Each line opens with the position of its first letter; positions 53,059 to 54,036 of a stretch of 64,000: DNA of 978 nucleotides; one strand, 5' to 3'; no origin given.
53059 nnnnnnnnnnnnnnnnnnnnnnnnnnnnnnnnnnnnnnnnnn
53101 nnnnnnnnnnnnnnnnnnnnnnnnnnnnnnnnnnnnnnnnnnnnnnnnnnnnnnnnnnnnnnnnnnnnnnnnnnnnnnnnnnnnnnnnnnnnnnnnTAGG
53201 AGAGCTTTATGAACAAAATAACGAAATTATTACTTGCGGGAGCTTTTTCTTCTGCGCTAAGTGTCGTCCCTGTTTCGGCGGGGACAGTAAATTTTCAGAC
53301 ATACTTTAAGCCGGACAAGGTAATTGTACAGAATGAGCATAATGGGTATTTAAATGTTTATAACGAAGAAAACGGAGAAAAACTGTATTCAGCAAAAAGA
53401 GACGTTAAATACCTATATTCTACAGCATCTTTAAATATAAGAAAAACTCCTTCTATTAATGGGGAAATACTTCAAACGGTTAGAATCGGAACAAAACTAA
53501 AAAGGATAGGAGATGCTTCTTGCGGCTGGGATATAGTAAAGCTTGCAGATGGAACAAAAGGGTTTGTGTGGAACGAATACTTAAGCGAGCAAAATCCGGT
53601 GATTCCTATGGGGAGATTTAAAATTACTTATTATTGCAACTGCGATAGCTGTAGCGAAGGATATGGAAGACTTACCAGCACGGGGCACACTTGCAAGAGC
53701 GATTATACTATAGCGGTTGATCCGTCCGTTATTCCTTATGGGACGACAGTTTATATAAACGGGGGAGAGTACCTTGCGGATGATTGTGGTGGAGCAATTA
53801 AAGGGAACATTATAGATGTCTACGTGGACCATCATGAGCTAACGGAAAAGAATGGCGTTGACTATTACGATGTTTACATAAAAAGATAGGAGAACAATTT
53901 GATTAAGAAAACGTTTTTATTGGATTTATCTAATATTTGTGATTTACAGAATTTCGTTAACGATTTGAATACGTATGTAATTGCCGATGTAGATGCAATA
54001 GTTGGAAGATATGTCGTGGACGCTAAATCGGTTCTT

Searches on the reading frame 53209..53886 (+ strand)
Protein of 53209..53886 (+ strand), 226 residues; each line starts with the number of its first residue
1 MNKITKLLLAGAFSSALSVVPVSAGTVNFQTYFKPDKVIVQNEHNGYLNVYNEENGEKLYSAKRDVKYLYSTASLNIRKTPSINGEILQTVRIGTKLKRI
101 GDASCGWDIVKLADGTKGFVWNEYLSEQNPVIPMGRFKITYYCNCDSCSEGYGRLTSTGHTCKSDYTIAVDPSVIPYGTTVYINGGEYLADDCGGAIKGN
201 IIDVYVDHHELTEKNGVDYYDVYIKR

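Call 15: search_protein_families(library=pfam, proteins=[window:53209-53886:+], max_evalue=0.001)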
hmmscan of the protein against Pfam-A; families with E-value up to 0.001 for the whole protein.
window:53209-53886:+ (226 aa): 2 families
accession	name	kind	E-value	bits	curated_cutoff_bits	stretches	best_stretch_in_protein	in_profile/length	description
PF06725.17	3D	-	2.3e-15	57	23.8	1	167-224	2-70/72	3D domain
PF08239.17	SH3_3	-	8.3e-09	35.9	27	1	74-126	2-54/54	Bacterial SH3 domain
